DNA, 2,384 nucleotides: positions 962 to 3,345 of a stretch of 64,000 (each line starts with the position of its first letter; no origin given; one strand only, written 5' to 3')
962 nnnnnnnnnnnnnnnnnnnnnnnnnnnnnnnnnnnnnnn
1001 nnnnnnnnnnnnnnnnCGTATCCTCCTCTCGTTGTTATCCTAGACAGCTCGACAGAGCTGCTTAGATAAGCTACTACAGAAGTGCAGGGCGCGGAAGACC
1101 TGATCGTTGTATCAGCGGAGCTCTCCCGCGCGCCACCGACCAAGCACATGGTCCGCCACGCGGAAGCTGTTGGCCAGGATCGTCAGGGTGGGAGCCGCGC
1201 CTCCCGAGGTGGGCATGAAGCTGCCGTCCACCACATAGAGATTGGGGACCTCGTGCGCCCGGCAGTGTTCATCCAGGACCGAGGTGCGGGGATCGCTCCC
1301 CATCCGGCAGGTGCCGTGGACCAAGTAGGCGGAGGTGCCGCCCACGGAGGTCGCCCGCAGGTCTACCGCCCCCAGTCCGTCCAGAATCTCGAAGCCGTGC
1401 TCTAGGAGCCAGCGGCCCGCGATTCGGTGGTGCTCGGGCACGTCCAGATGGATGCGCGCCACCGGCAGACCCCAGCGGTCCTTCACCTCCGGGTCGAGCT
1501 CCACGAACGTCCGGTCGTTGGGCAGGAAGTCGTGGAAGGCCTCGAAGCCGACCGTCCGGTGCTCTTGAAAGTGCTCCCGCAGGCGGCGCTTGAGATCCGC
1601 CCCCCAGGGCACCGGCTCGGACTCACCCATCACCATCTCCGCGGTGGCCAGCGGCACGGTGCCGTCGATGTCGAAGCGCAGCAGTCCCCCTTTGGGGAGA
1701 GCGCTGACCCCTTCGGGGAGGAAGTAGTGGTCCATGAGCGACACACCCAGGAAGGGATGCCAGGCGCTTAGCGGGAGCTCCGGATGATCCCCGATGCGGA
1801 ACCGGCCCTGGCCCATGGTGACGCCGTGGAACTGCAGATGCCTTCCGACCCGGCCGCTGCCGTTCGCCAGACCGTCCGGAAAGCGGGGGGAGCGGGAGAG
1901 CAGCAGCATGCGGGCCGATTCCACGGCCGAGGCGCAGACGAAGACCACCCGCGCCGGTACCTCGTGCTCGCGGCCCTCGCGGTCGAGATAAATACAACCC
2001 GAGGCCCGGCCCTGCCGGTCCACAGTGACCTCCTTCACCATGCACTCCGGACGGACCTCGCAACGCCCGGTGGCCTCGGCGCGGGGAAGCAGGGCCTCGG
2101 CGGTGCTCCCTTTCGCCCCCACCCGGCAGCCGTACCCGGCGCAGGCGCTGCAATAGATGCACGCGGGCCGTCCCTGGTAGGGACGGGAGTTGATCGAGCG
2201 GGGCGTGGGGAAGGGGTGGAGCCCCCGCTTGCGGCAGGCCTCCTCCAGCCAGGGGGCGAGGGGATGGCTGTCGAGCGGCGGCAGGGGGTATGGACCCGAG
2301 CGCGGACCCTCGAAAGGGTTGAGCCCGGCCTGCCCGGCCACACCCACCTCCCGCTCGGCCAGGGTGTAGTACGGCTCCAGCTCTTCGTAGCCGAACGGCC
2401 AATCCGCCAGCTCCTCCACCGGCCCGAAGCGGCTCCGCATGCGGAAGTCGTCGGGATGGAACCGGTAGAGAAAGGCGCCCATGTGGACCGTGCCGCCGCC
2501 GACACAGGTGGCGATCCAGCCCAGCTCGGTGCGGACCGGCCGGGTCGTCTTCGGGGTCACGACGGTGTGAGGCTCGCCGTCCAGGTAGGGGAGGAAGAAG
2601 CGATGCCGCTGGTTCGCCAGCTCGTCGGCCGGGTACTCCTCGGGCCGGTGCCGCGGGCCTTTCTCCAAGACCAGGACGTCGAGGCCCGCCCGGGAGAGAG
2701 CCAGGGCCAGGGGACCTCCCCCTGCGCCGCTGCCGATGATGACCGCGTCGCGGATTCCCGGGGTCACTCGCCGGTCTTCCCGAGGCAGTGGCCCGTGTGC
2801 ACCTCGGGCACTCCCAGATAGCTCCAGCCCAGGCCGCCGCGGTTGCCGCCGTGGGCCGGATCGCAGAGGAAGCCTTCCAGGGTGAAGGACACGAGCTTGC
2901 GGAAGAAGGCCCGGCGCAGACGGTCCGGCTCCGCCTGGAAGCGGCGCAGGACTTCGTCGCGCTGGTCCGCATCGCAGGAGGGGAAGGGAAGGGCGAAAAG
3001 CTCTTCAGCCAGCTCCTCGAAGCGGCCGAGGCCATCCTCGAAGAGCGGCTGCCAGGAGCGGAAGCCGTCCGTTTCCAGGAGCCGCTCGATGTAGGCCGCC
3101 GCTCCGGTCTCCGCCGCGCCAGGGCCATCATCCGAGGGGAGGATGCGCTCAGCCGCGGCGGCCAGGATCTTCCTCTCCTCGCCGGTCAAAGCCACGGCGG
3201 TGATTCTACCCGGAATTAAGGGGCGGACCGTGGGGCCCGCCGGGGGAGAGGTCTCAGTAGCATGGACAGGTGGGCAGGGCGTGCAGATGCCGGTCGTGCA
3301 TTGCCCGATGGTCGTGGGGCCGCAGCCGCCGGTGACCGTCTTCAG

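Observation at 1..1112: Edge-truncated class II lanthipeptide locus: mersacidin-type leader fused to a novel Cys-rich core, followed by a LanM-like gene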

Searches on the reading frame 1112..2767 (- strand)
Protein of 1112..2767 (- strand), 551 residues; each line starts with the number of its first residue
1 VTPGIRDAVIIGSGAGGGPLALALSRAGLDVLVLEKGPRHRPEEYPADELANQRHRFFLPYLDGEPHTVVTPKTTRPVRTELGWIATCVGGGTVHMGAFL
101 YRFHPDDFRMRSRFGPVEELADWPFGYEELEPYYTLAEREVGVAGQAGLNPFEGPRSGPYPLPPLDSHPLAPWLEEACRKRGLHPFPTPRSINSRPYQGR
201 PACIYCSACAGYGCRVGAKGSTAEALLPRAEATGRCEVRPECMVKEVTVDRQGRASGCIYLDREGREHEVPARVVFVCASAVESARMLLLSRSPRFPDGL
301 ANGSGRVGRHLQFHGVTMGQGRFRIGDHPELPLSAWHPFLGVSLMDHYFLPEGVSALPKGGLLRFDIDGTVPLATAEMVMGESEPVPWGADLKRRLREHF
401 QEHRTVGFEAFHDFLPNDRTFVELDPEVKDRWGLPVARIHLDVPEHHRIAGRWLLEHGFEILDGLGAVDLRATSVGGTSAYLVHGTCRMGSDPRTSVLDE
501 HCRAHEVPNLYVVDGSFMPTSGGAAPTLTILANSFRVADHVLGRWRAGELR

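Call 5: search_protein_families(library=pfam, proteins=[window:1112-2767:-], max_evalue=1)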
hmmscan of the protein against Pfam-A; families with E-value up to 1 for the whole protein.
window:1112-2767:- (551 aa): 11 families
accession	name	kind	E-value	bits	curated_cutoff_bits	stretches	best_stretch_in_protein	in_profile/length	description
PF05199.19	GMC_oxred_C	-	9.4e-22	78.5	24.6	1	416-532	1-137/139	GMC oxidoreductase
PF00732.25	GMC_oxred_N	-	3.6e-10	40.5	23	1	167-314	83-216/218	GMC oxidoreductase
PF00890.30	FAD_binding_2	-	4.6e-07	29.8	20.4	1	7-39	1-33/414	FAD binding domain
PF13450.12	NAD_binding_8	-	9.7e-05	23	21.9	1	10-39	1-30/68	NAD(P)-binding Rossmann-like domain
PF01266.30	DAO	-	0.00091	19.3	27.9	1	7-38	1-32/353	FAD dependent oxidoreductase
PF01494.25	FAD_binding_3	-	0.0039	16.9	22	1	7-38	3-34/349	FAD binding domain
PF07992.20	Pyr_redox_2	-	0.0089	15.9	26.1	1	7-38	2-33/291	Pyridine nucleotide-disulphide oxidoreductase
PF13738.12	Pyr_redox_3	-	0.033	13.9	30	1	9-37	1-30/305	Pyridine nucleotide-disulphide oxidoreductase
PF05834.18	Lycopene_cycl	-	0.086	12.3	23.4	1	7-45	1-42/380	Lycopene cyclase protein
PF02558.23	ApbA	-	0.095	12.8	22.2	1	9-38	2-31/150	Ketopantoate reductase PanE/ApbA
PF00070.33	Pyr_redox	-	0.23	12.4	22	1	8-41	2-35/82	Pyridine nucleotide-disulphide oxidoreductase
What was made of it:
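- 1112..2767 (-): theO-like GMC-family FAD oxidoreductase (551 aa), the predicted thiazole-forming enzyme. It carries the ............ motif at residues 203-214. Pfam GMC_oxred_N/C (call 5).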

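Call 6: search_protein_families(library=ncbifam, proteins=[window:1112-2767:-], max_evalue=1)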
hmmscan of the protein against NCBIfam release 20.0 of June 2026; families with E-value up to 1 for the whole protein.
window:1112-2767:- (551 aa): 52 families (the best 25 are shown)
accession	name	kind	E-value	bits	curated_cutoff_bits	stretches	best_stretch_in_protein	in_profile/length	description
NF002550.0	PRK02106.1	subfamily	5.2e-19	68.2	605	2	6-291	6-270/563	choline dehydrogenase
TIGR03970.1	mycofact_MftG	equivalog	7.5e-19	68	387.45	2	476-540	421-485/487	mycofactocin dehydrogenase MftG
NF058674.1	CholsOxChoxAB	equivalog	1.1e-16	60.4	850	2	484-538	475-529/535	cholesterol oxidase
TIGR01810.1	betA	equivalog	2.3e-15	56.2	732.1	2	7-291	1-263/532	choline dehydrogenase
TIGR04542.1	GMC_mycofac_2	equivalog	3.9e-14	52.5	400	3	7-112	1-96/425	mycofactocin system GMC family oxidoreductase MftG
TIGR02462.1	pyranose_ox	equivalog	2.7e-08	33.2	544.9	1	481-542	483-544/548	pyranose oxidase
NF038210.1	GMC_mycofac_3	equivalog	1.7e-05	23.9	300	2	470-540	347-411/418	mycofactocin system GMC family oxidoreductase MftG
TIGR02032.1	GG-red-SF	subfamily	0.00023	21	158.8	1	7-38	2-33/297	geranylgeranyl reductase family protein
NF009473.0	PRK12835.1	subfamily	0.00062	18.3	837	1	7-39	13-45/585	FAD-binding protein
NF004318.0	PRK05714.1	equivalog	0.0024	16.6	653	1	7-39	6-38/407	2-octaprenyl-3-methyl-6-methoxy-1,4-benzoquinol hydroxylase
TIGR01790.1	carotene-cycl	subfamily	0.0037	16.4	209.5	1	7-40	1-34/387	lycopene cyclase family protein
NF006130.0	PRK08274.1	equivalog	0.0041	16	369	1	7-40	7-40/467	FAD-dependent tricarballylate dehydrogenase TcuA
NF007450.0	PRK10015.1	subfamily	0.0042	15.9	466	1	7-37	7-37/429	FAD-dependent oxidoreductase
NF009478.0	PRK12844.1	equivalog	0.0049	15.2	789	1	7-38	10-41/559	3-ketosteroid-delta-1-dehydrogenase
NF005720.0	PRK07538.1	subfamily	0.0075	15.2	400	1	7-42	4-39/418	hypothetical protein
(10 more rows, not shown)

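Call 26: find_homologous_proteins(query=window:1112-2767:-, max_evalue=1e-100)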
Query window:1112-2767:- (551 aa): 3158 proteins with E <= 1e-100 among 8000 candidates; the best 120 are listed.
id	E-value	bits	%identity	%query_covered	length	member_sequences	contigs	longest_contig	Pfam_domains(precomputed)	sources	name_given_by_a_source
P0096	0.0e+0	1297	100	100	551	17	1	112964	PF00890.31,PF05199.20,PF00732.26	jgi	-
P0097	0.0e+0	1155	89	98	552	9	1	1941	PF13450.13,PF00890.31,PF05199.20,PF00732.26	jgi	jgi:choline dehydrogenase-like flavoprotein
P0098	0.0e+0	1154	88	100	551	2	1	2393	PF00890.31,PF05199.20,PF00732.26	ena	-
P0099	0.0e+0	1128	88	98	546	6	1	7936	PF13450.13,PF00890.31,PF05199.20,PF00732.26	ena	-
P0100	0.0e+0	1119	88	97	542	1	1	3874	PF00890.31,PF05199.20,PF00732.26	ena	-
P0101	1.8e-290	983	75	100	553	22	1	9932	PF00890.31,PF05199.20,PF00732.26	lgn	-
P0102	4.5e-281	952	74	99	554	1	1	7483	PF00890.31,PF05199.20,PF00732.26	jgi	jgi:choline dehydrogenase-like flavoprotein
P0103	1.5e-280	950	75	99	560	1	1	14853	PF01266.31,PF00890.31,PF05199.20,PF00732.26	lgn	-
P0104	3.1e-280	949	74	99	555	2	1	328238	PF05199.20,PF00732.26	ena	-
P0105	5.5e-280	948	73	99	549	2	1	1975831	PF00890.31,PF05199.20,PF00732.26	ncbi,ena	-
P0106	1.8e-279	947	74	99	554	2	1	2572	PF00890.31,PF05199.20,PF00732.26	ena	-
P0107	1.6e-278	943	74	99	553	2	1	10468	PF00890.31,PF05199.20,PF00732.26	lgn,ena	-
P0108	1.9e-278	943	73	99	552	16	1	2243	PF00890.31,PF05199.20,PF00732.26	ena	-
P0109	3.0e-278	943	74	99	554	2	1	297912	PF05199.20,PF00732.26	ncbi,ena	-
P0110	6.0e-267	905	71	99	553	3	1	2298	PF00890.31,PF05199.20,PF00732.26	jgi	jgi:choline dehydrogenase-like flavoprotein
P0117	2.1e-256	871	71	98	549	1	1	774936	PF00890.31,PF05199.20,PF00732.26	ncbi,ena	-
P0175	7.9e-232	789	62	99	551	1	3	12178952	PF00890.31,PF05199.20,PF00732.26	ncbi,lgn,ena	-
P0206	2.8e-227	774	65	98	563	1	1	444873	PF00890.31,PF05199.20,PF00732.26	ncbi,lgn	ncbi:MAG: GMC family oxidoreductase [Acidobacteriota bacterium]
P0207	2.9e-227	774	62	100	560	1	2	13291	PF01266.31,PF13450.13,PF00890.31,PF05199.20,PF00732.26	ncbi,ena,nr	ncbi:MAG: GMC family oxidoreductase [Proteobacteria bacterium]|nr:GMC family oxidoreductase [Pseudom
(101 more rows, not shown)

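Call 28: find_encoding_contigs(protein=P0105, flank=5000, max_places=1)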
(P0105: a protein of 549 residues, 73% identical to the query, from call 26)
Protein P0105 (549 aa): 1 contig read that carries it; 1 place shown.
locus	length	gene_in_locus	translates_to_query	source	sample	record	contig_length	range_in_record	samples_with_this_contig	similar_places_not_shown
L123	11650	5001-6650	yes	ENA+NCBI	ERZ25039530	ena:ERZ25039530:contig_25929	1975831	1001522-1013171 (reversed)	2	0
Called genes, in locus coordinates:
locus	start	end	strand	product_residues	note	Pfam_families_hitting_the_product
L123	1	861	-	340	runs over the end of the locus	PF01544:CorA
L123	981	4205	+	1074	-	PF13575:DUF4135, PF05147:LANC_like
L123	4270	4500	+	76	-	-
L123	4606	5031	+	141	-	PF13618:Gluconate_2-dh3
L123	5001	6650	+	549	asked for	PF00890:FAD_binding_2 (faint), PF00732:GMC_oxred_N, PF05199:GMC_oxred_C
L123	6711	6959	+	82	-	PF19891:DUF6364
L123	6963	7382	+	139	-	PF01850:PIN (weak), PF13470:PIN_3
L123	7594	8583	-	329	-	PF02481:DNA_processg_A, PF18306:LDcluster4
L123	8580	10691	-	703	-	PF00270:DEAD, PF04851:ResIII, PF00271:Helicase_C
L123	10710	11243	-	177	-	PF11716:MDMPI_N (weak), PF12867:DinB_2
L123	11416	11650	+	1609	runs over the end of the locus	PF00109:ketoacyl-synt, PF02801:Ketoacyl-synt_C, PF16197:KAsynt_C_assoc, PF22336:RhiE-like_linker, PF22621:CurL-like_PKS_C, PF00698:Acyl_transf_1, PF08659:KR, PF00550:PP-binding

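Call 29: find_encoding_contigs(protein=P0109, flank=5000, max_places=1)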
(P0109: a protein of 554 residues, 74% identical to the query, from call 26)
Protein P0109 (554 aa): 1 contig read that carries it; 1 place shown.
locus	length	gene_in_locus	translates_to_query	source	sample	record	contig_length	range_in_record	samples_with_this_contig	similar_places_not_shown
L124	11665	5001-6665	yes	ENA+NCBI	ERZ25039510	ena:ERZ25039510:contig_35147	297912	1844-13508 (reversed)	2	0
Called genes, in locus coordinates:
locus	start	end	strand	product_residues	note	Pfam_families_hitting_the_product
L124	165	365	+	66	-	-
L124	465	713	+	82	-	-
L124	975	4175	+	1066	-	PF13575:DUF4135, PF05147:LANC_like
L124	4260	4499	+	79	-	-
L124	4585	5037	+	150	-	PF13618:Gluconate_2-dh3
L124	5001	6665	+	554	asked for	PF00732:GMC_oxred_N, PF05199:GMC_oxred_C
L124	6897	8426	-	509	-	PF07690:MFS_1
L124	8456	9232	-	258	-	PF23441:SDR, PF00106:adh_short, PF01370:Epimerase (weak), PF08659:KR, PF13561:adh_short_C2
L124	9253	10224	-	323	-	PF00544:Pectate_lyase_4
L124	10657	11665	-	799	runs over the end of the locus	PF16153:DUF4861, PF07470:Glyco_hydro_88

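Call 30: find_encoding_contigs(protein=P0117, flank=5000, max_places=1)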
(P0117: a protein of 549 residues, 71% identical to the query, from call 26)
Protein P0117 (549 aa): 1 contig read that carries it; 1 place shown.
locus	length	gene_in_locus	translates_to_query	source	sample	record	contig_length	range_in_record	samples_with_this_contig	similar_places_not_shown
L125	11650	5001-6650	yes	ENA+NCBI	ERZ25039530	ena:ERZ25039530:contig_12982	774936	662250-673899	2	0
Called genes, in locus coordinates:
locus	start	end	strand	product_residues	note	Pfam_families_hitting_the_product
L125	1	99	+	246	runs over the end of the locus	PF00364:Biotin_lipoyl (faint), PF25917:BSH_RND, PF25919:BSH_CusB (weak), PF25973:BSH_CzcB (faint)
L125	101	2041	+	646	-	PF25919:BSH_CusB (faint), PF26077:BSH_Fcp1 (faint), PF25973:BSH_CzcB (weak)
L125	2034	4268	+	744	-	PF03412:Peptidase_C39, PF00664:ABC_membrane, PF00005:ABC_tran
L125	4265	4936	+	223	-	PF13618:Gluconate_2-dh3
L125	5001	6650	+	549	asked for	PF00890:FAD_binding_2 (faint), PF00732:GMC_oxred_N, PF05199:GMC_oxred_C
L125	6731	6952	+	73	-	-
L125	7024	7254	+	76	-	-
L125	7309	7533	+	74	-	-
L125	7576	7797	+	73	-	-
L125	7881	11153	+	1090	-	PF13575:DUF4135, PF05147:LANC_like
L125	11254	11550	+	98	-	-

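Call 31: find_encoding_contigs(protein=P0206, flank=5000, max_places=1)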
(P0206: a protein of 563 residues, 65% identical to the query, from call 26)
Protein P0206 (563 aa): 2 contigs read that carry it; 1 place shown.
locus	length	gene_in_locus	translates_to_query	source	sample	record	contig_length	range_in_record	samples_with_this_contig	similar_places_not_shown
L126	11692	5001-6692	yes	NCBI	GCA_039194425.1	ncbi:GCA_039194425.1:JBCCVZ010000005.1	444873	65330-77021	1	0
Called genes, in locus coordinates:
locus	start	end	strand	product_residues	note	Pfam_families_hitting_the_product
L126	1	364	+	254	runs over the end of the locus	PF07238:PilZ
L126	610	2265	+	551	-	-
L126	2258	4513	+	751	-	PF03412:Peptidase_C39, PF00664:ABC_membrane, PF00005:ABC_tran, PF02463:SMC_N (faint)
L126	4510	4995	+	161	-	PF13618:Gluconate_2-dh3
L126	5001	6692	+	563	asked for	PF00890:FAD_binding_2 (weak), PF00732:GMC_oxred_N, PF05199:GMC_oxred_C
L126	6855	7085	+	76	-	-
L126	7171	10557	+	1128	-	PF13575:DUF4135, PF05147:LANC_like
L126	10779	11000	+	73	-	-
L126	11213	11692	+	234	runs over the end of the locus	PF01177:Asp_Glu_race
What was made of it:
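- More complete clusters do exist: L125 and L126 carry a C39-ABC LanT and an HlyD-like gene (calls 30, 31).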

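Call 33: search_solved_structures(query=window:1112-2767:-, max_evalue=0.00001, show_alignments=1)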
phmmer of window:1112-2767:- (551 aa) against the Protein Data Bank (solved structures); distinct sequences matched with E-value up to 0.00001: 12.
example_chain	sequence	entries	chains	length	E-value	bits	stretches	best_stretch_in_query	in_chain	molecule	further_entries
8xcn_A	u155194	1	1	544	1.8e-56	195.3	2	7-316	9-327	Fructose dehydrogenase large subunit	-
8k6k_A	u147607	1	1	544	1.9e-56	195.2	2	7-316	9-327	Fructose dehydrogenase (N1146A) large subunit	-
8xcm_A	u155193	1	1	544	8.3e-56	193.1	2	7-316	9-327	Fructose dehydrogenase large subunit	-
7w2j_A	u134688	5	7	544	1.2e-55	192.6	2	7-316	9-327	Fructose dehydrogenase large subunit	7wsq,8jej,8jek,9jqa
8k6j_A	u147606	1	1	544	2.3e-55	191.7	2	7-316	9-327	Fructose dehydrogenase (H1147A) large subunit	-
6a2u_B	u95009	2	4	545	1.7e-54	188.8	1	7-540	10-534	Glucose dehydrogenase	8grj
8hdd_A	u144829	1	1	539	1.8e-54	188.7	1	7-540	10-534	Glucose dehydrogenase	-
9fl2_A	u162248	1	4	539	1.1e-11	47.5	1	411-542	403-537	pyranose oxidase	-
8b7s_A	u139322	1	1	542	1.3e-08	37.3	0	481-523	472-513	Chloramphenicol-inactivating oxidoreductase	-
7qf8_A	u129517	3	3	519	5.2e-08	35.3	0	416-538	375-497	GMC oxidoreductase family protein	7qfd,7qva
9lq0_A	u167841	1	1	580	1.3e-07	34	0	7-303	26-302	Oxygen-dependent choline dehydrogenase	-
7dve_A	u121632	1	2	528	9.8e-06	27.8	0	414-543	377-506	6'''-hydroxyparomomycin C oxidase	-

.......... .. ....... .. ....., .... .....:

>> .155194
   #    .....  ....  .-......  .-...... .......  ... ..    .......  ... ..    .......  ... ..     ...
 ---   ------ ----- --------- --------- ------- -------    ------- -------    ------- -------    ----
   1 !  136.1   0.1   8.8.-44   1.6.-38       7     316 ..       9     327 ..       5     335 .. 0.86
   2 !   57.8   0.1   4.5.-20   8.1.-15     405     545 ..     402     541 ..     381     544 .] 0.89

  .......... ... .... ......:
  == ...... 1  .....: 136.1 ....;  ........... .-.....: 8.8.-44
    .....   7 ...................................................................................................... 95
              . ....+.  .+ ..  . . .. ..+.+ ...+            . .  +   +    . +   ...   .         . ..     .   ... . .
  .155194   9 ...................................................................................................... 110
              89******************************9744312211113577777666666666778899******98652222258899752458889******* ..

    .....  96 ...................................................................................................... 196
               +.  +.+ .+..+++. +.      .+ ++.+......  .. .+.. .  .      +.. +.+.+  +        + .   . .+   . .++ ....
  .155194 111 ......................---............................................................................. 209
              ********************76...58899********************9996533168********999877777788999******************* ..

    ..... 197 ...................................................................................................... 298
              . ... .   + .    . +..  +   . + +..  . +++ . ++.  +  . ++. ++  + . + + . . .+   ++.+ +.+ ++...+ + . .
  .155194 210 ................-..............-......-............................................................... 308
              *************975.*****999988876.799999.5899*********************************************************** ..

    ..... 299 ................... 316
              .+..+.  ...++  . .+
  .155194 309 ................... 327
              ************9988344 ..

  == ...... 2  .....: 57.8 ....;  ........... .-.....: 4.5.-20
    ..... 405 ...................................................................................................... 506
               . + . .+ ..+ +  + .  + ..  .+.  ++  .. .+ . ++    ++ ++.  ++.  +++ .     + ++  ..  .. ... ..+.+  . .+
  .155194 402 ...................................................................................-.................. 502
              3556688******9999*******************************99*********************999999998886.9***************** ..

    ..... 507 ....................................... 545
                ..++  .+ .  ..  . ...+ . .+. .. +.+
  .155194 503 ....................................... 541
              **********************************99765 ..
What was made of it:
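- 1112..2767 (-): Closest solved relatives are the fructose dehydrogenase and FAD-GDH large subunits, E about 1e-55, with the Cys-rich region aligned (call 33).
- On FAD/3Fe-4S dehydrogenase complexes (FDH / FAD-GDH type): E 1.8e-56 to 8xcn_A and 1.7e-54 to 6a2u_B, with the Cys-rich stretch aligned (call 33).
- The GMC enzyme's nearest solved relatives are sugar dehydrogenases (call 33).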

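Call 52: find_encoding_contigs(protein=P0175, flank=6000, max_places=1)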
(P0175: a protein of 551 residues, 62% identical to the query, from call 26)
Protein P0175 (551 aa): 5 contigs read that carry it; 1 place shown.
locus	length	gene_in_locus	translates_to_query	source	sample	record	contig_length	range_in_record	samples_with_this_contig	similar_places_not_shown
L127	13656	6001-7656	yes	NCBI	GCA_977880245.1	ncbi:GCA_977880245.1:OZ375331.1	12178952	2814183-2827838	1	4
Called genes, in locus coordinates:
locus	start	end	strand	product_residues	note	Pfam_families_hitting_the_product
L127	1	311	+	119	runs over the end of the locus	PF01152:Bac_globin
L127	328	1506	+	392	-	PF00512:HisKA, PF02518:HATPase_c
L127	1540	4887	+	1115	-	PF00072:Response_reg, PF25199:nSTAND_NTPase5 (faint), PF00211:Guanylate_cyc, PF00931:NB-ARC (faint), PF13191:AAA_16, PF13401:AAA_22 (weak)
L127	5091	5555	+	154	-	PF12833:HTH_18, PF00165:HTH_AraC (faint)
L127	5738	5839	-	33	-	-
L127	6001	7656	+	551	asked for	PF00732:GMC_oxred_N, PF00890:FAD_binding_2 (faint), PF05199:GMC_oxred_C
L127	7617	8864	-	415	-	PF25917:BSH_RND, PF25973:BSH_CzcB, PF26002:Beta-barrel_AprE (weak)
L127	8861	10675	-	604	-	PF00664:ABC_membrane, PF00005:ABC_tran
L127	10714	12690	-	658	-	PF13522:GATase_6, PF13537:GATase_7, PF00733:Asn_synthase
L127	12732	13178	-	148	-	PF13471:Transglut_core3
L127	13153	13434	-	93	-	PF05402:PqqD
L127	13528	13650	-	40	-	-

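Call 53: find_encoding_contigs(protein=P0207, flank=6000, max_places=1)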
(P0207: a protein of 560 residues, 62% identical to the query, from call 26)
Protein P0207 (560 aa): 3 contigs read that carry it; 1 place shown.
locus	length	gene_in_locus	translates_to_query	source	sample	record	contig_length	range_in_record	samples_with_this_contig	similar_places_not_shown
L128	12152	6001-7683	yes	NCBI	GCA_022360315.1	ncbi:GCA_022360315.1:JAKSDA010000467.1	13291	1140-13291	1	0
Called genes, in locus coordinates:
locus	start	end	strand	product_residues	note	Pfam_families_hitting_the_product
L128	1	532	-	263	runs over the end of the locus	PF12679:ABC2_membrane_2, PF12730:ABC2_membrane_4 (weak), PF13346:ABC2_membrane_5 (weak)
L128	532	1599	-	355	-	PF00005:ABC_tran, PF13304:AAA_21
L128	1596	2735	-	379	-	PF00155:Aminotran_1_2 (weak), PF01041:DegT_DnrJ_EryC1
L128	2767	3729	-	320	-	PF01370:Epimerase, PF02719:Polysacc_synt_2, PF04321:RmlD_sub_bind, PF01073:3Beta_HSD, PF13460:NAD_binding_10, PF16363:GDP_Man_Dehyd, PF07993:NAD_binding_4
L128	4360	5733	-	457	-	PF02494:HYR (faint)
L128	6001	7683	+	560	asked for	PF00890:FAD_binding_2 (weak), PF01266:DAO (weak), PF13450:NAD_binding_8 (weak), PF00732:GMC_oxred_N, PF05199:GMC_oxred_C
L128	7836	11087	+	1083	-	PF13575:DUF4135, PF05147:LANC_like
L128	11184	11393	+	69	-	-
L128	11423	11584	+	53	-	-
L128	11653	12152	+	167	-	?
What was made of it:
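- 5 of 6 arbitrarily sampled GMC orthologues (62-74 % identity) lie in LanM clusters, in different gene orders (calls 28-31, 53).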

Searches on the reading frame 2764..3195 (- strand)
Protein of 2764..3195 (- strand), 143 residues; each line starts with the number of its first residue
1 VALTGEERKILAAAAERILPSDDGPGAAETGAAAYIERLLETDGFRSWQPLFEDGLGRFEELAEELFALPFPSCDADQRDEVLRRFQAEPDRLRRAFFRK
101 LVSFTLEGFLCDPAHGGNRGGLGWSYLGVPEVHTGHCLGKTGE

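Call 5: search_protein_families(library=pfam, proteins=[window:2764-3195:-], max_evalue=1)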
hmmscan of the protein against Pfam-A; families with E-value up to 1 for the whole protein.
window:2764-3195:- (143 aa): 1 family
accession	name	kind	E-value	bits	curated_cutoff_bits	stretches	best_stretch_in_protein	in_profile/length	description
PF13618.11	Gluconate_2-dh3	-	5.8e-27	95.1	23.4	1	6-130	2-134/135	Gluconate 2-dehydrogenase subunit 3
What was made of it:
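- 2764..3195 (-): theB-like small subunit (143 aa, Gluconate_2-dh3 family). It has no Tat signal, and its stop overlaps the GMC start (GTGA). Pfam PF13618 E 5.8e-27 (call 5).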

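Call 6: search_protein_families(library=ncbifam, proteins=[window:2764-3195:-], max_evalue=1)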
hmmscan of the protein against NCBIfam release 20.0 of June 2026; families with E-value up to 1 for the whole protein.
window:2764-3195:- (143 aa): 0 families

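Call 34: search_solved_structures(query=window:2764-3195:-, max_evalue=1)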
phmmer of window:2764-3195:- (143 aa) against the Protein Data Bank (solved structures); distinct sequences matched with E-value up to 1: 0.
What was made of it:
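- Tried and rejected: PDB sequence search with the small subunit: no hit at E up to 1 (call 34).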
